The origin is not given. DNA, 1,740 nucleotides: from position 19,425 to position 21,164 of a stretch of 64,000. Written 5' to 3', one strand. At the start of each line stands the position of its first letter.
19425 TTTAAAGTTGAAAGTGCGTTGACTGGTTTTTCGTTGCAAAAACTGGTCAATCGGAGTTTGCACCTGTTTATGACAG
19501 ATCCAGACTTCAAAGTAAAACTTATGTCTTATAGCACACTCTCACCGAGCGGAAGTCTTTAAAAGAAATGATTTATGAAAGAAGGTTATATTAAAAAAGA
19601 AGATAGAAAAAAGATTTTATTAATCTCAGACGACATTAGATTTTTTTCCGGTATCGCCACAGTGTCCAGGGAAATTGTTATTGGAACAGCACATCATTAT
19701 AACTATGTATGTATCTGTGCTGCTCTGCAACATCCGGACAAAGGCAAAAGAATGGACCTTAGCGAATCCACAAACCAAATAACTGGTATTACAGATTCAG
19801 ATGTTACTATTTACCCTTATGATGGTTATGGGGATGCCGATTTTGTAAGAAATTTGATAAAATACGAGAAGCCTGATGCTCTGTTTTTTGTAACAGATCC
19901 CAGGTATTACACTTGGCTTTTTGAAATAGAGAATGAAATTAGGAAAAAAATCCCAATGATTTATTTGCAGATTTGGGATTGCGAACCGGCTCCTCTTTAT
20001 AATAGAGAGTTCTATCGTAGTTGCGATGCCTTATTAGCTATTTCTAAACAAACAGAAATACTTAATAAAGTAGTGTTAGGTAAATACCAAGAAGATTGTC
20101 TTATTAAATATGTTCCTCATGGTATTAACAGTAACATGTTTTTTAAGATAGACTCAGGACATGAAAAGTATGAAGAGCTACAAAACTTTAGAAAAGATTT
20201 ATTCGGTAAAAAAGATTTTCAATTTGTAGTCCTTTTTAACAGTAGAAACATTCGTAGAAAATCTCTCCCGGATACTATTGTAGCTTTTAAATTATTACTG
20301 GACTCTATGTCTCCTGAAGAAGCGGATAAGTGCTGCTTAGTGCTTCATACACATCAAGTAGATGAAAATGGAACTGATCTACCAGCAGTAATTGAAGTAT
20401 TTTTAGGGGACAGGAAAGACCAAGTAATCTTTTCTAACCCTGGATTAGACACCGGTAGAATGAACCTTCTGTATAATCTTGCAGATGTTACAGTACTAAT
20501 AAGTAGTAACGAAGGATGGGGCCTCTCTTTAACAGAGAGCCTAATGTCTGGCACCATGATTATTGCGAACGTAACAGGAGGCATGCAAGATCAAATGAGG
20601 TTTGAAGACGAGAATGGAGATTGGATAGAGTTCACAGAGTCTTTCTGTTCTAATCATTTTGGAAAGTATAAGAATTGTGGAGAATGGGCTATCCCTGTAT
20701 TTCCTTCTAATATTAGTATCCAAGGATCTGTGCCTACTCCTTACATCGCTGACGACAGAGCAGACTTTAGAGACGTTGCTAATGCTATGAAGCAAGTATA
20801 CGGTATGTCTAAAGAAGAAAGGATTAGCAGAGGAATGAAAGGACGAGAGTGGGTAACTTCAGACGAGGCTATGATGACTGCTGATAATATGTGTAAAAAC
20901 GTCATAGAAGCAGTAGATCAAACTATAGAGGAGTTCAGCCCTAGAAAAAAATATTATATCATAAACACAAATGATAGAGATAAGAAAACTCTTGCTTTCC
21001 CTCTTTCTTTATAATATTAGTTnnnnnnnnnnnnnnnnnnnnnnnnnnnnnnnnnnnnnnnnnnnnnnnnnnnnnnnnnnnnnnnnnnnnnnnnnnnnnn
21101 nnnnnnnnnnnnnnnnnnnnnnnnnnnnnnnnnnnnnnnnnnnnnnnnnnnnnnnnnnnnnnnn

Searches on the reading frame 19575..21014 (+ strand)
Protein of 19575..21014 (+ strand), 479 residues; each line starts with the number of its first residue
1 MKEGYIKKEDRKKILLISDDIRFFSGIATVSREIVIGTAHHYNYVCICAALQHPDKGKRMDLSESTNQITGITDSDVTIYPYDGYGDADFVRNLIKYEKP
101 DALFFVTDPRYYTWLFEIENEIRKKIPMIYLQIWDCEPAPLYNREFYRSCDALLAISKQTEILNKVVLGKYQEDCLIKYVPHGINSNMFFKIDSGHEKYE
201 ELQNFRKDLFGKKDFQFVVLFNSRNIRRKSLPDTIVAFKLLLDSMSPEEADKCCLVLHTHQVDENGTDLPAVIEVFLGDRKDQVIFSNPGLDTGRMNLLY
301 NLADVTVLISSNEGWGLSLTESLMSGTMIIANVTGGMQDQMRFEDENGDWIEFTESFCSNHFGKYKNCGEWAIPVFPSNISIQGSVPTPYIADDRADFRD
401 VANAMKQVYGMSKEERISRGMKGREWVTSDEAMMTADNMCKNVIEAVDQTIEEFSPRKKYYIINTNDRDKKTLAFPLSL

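Call 3: search_protein_families(library=pfam, proteins=[window:19575-21014:+], max_evalue=0.01)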
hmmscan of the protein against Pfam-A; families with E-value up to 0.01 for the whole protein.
window:19575-21014:+ (479 aa): 2 families
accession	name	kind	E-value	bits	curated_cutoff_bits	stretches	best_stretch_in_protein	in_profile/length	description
PF00534.26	Glycos_transf_1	-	3.6e-08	33.6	26.4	1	291-352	81-141/172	Glycosyl transferases group 1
PF13692.12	Glyco_trans_1_4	-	0.0002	22.1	27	1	283-348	60-121/142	Glycosyl transferases group 1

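Call 8: search_protein_families(library=phrogs, proteins=[window:19575-21014:+], max_evalue=0.001)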
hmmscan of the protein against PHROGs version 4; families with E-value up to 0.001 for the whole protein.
window:19575-21014:+ (479 aa): 1 family
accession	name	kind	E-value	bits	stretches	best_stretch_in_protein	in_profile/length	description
phrog_2170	-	moron, auxiliary metabolic gene and host takeover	1e-18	68.6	1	94-348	65-300/374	glycosyltransferase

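Call 16: find_related_loci(query=window:19575-21014:+, collection=viral_contigs, flank=10000)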
Query window:19575-21014:+ (479 aa) in viral_contigs; peptide patterns used: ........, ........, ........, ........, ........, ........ (x = any residue, [..] = any of these).
600 stretches matched a pattern (row limit reached: there are more); 598 encode a relative of the query (tblastn E <= 1e-3); the best 80 are kept; 80 distinct loci.
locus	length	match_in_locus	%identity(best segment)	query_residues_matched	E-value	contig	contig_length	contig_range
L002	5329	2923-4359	69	1-479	0e+0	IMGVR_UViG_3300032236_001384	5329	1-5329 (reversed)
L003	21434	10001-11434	72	1-479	0e+0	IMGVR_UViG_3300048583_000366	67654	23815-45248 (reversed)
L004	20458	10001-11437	66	1-479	0e+0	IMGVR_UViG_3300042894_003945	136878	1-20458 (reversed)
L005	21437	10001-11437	66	1-479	0e+0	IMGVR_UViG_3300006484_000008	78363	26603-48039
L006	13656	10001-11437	67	1-479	0e+0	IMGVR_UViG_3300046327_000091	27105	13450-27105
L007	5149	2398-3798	62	5-471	0e+0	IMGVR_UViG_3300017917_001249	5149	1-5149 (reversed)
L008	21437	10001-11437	65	1-479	0e+0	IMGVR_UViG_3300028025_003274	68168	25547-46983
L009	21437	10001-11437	65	1-479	0e+0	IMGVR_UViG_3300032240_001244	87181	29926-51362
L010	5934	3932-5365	59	1-478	0e+0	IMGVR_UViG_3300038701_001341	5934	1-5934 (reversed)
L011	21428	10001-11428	60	1-477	0e+0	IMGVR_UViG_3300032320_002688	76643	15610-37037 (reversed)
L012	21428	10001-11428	61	1-478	0e+0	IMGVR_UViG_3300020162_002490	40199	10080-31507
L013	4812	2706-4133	60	1-477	0e+0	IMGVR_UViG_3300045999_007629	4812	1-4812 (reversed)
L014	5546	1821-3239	61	1-478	0e+0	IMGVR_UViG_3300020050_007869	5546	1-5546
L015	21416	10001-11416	60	1-477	0e+0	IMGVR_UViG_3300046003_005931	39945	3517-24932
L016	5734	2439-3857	62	1-478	0e+0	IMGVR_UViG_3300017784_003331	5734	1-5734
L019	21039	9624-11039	61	1-477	0e+0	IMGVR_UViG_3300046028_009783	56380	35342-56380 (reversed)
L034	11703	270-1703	60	2-478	0e+0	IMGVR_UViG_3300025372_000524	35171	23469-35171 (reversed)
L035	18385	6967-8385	60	1-478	0e+0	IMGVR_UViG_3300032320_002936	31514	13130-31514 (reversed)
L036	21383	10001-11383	60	1-460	0e+0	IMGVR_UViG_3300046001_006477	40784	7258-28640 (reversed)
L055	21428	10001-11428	58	1-477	0e+0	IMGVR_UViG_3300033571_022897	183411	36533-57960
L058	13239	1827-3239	59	5-477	0e+0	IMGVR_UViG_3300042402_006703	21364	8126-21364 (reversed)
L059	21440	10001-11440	57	1-479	0e+0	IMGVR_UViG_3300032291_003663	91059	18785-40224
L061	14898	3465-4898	58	1-477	0e+0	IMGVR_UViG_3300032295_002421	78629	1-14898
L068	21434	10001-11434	56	1-477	0e+0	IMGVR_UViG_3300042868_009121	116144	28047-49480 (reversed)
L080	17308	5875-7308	58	1-463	0e+0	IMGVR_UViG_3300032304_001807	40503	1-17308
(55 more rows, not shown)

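Call 21: search_protein_families(library=pfam, proteins=[L035:13747-15057:+, L068:20200-21210:+, L008:17840-18439:+, L034:9474-10460:+, L080:13313-13948:+, L004:17239-17868:+, L008:18426-19148:+, L059:19296-19979:+, L080:10689-11549:+, L019:18733-19452:+], max_evalue=0.001)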
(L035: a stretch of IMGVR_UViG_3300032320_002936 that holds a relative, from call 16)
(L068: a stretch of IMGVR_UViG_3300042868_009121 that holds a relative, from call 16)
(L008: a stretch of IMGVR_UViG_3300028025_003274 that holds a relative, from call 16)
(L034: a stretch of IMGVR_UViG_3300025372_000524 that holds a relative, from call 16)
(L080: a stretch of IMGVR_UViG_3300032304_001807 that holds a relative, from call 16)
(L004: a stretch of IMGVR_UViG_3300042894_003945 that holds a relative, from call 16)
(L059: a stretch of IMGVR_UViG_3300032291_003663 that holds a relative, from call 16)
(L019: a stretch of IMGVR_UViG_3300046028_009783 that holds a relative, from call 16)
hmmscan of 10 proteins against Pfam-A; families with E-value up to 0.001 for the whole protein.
L035:13747-15057:+ (436 aa): 1 family
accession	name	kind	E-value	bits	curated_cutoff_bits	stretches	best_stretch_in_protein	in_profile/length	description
PF01041.23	DegT_DnrJ_EryC1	-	1.9e-77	261.4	19.8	1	36-430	4-359/360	DegT/DnrJ/EryC1/StrS aminotransferase family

L068:20200-21210:+ (336 aa): 2 families
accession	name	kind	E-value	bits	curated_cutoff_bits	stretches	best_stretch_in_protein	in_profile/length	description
PF00535.33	Glycos_transf_2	-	7.2e-06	26.5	23.3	1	26-129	18-127/168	Glycosyl transferase family 2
PF02709.20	Glyco_transf_7C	-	0.00089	19.3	23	0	162-211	17-65/78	N-terminal domain of galactosyltransferase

L008:17840-18439:+ (199 aa): 1 family
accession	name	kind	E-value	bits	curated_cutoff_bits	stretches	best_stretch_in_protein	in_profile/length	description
PF13578.12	Methyltransf_24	-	9.1e-10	39.8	26.3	1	53-104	55-105/105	Methyltransferase domain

L034:9474-10460:+ (328 aa): 0 families

L080:13313-13948:+ (211 aa): 1 family
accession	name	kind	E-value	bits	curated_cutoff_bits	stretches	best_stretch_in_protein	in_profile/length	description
PF01041.23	DegT_DnrJ_EryC1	-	3.3e-14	53.3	19.8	1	6-79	24-98/360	DegT/DnrJ/EryC1/StrS aminotransferase family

L004:17239-17868:+ (209 aa): 0 families

L008:18426-19148:+ (240 aa): 0 families

L059:19296-19979:+ (227 aa): 0 families

L080:10689-11549:+ (286 aa): 1 family
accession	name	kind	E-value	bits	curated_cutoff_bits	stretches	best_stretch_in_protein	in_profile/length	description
PF00852.26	Glyco_transf_10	-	0.00026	21.1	23.9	1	154-248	32-129/182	Glycosyltransferase family 10 (fucosyltransferase) C-term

L019:18733-19452:+ (239 aa): 5 families
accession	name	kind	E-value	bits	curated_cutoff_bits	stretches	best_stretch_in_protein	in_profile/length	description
PF04321.23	RmlD_sub_bind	-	1.4e-15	57.6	27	1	1-149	1-147/287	RmlD substrate binding domain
PF01370.27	Epimerase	-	9.9e-12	45.2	20.9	1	53-139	62-154/240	NAD dependent epimerase/dehydratase family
PF07993.18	NAD_binding_4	-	1.9e-06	27.7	20.1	1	53-142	86-192/258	Male sterility protein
PF16363.11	GDP_Man_Dehyd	-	3.4e-06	27.2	27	1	55-138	75-164/332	GDP-mannose 4,6 dehydratase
PF01073.25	3Beta_HSD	-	7.7e-05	22.3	22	1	56-147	67-165/280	3-beta hydroxysteroid dehydrogenase/isomerase family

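Call 22: search_protein_families(library=ncbifam, proteins=[window:19575-21014:+], max_evalue=0.001)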
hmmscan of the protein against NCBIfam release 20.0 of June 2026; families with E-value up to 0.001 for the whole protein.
window:19575-21014:+ (479 aa): 4 families
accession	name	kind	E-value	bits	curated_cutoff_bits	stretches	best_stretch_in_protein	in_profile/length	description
NF049988.1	MGlcDAGSynMgs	equivalog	1.2e-06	28.2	400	1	139-355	144-341/398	alpha-monoglucosyldiacylglycerol synthase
TIGR04157.1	glyco_rSAM_CFB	subfamily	2.3e-06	26.9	400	1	143-340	163-338/406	TIGR04157 family glycosyltransferase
TIGR04047.1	MSMEG_0565_glyc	hypoth_equivalog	5.8e-05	22.3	259.85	1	291-332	265-306/373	MSMEG_0565 family glycosyltransferase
TIGR03999.1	thiol_BshA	equivalog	0.00066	18.7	273.7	0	296-341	266-311/375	N-acetyl-alpha-D-glucosaminyl L-malate synthase BshA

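Call 23: search_dna_similar(query=window:19575-21014:+, collection=phages, mode=protein, max_rows=40)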
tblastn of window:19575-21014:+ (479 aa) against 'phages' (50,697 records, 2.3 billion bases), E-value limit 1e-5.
Records with a match: 7; places in all: 7; records where one place covers at least 80% of the query: 7.
Best place of each record, by identity: <60% 7.
By first word of the organism name: Flavobacterium 4; Microcystis 1; uncultured 1; Rhodothermus 1.
By host as written in the record: Flavobacterium sp. LMO8 4; Microcystis elabens 1; - 1; Rhodothermus marinus 1.
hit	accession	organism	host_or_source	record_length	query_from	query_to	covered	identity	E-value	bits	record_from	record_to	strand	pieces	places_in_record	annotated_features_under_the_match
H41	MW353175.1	Flavobacterium phage vB_FspM_immuto_2-6A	Flavobacterium sp. LMO8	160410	1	477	100%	59.9%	0e+0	590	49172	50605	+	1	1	glycosyltransferase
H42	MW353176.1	Flavobacterium phage vB_FspM_immuto_3-5A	Flavobacterium sp. LMO8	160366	1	477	100%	59.9%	0e+0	590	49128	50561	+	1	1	glycosyltransferase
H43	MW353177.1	Flavobacterium phage vB_FspM_immuto_13-6C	Flavobacterium sp. LMO8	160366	1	477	100%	59.9%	0e+0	590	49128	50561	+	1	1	glycosyltransferase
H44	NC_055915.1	Flavobacterium phage vB_FspM_immuto_2-6A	Flavobacterium sp. LMO8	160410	1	477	100%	59.9%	0e+0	590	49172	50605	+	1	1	glycosyltransferase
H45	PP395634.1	Microcystis phage Mel-JY01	Microcystis elabens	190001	4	463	96%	41.4%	5e-56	396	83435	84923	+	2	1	putative glycosyltransferases (x2)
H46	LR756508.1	uncultured phage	metagenomic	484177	10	427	87%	31.1%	1e-58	214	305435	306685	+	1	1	record has no annotation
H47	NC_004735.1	Rhodothermus phage RM378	Rhodothermus marinus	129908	7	415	85%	28.2%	9e-38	153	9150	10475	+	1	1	glycosyltransferase | similar to DNA polymerase I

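Call 24: get_annotated_region(hit=H47, flank=8000)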
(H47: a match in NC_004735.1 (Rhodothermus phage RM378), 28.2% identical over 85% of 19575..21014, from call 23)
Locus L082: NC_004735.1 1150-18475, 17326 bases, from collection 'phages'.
description: Rhodothermus phage RM378, complete genome.
organism: Rhodothermus phage RM378 (NCBI taxid 148943)
taxonomy: Viruses; Duplodnaviria; Heunggongvirae; Uroviricota; Caudoviricetes
host: Rhodothermus marinus; source: -; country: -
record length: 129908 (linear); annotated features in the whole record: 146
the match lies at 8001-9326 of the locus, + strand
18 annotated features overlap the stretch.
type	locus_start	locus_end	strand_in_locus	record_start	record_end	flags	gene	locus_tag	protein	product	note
CDS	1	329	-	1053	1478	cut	-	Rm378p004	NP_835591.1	hypothetical protein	-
CDS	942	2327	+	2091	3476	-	-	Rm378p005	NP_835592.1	hypothetical protein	-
CDS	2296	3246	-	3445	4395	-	-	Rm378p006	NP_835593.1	hypothetical protein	-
CDS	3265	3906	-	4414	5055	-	-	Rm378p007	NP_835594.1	hypothetical protein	-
CDS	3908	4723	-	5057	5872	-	-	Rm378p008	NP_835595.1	hypothetical protein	-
CDS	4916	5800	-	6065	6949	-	-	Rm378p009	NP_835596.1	hypothetical protein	-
CDS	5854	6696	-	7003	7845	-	-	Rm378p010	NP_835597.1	hypothetical protein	-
CDS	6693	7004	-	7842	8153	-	-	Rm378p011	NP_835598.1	hypothetical protein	-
CDS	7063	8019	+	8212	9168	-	-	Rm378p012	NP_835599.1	similar to DNA polymerase I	-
CDS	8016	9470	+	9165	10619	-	-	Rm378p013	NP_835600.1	glycosyltransferase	-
CDS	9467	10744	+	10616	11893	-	-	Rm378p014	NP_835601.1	hypothetical protein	-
CDS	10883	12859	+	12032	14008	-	-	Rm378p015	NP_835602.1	ribonucleotide reductase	-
CDS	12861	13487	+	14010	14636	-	-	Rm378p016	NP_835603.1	hypothetical protein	-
CDS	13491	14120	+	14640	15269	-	-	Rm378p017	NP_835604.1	hypothetical protein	-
CDS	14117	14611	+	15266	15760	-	-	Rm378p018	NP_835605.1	Erf-like ssDNA annealing protein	-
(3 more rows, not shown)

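Call 25: get_annotated_region(hit=H45, flank=10000)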
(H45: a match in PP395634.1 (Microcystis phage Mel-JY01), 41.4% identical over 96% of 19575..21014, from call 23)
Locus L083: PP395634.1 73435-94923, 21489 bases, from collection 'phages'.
description: Microcystis phage Mel-JY01, complete genome.
organism: Microcystis phage Mel-JY01 (NCBI taxid 3126653)
taxonomy: Viruses; Duplodnaviria; Heunggongvirae; Uroviricota; Caudoviricetes
host: Microcystis elabens; source: -; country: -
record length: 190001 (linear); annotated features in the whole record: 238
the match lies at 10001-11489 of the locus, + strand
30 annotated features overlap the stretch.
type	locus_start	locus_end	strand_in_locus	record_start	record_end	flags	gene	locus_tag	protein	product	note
CDS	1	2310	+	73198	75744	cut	-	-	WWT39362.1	PolB DNA polymerase elongation subunit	family B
CDS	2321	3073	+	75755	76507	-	-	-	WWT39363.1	hypothetical protein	-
CDS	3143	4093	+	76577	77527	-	-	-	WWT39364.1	HolB ATPase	involved in DNA replication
CDS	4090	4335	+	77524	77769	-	-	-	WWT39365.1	hypothetical protein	-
CDS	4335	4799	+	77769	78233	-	-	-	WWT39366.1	clamp loader A subunit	-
CDS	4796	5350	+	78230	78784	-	-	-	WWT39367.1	hypothetical protein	-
CDS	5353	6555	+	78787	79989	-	-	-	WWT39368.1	S-adenosylmethionine synthase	-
CDS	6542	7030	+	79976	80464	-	-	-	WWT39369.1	hypothetical protein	-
CDS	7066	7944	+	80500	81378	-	-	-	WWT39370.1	hypothetical protein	-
CDS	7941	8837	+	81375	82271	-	-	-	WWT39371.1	PD-(D/E)XK nuclease superfamily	-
CDS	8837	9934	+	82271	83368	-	-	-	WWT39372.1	GuaB IMP dehydrogenase/GMP reductase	-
CDS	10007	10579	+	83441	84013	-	-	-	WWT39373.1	putative glycosyltransferases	-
CDS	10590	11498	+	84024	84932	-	-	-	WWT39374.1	putative glycosyltransferases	-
CDS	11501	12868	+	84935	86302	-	-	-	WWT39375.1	hypothetical protein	-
CDS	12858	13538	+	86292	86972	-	-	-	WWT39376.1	glyco_tranf_GTA_type domain containing protein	-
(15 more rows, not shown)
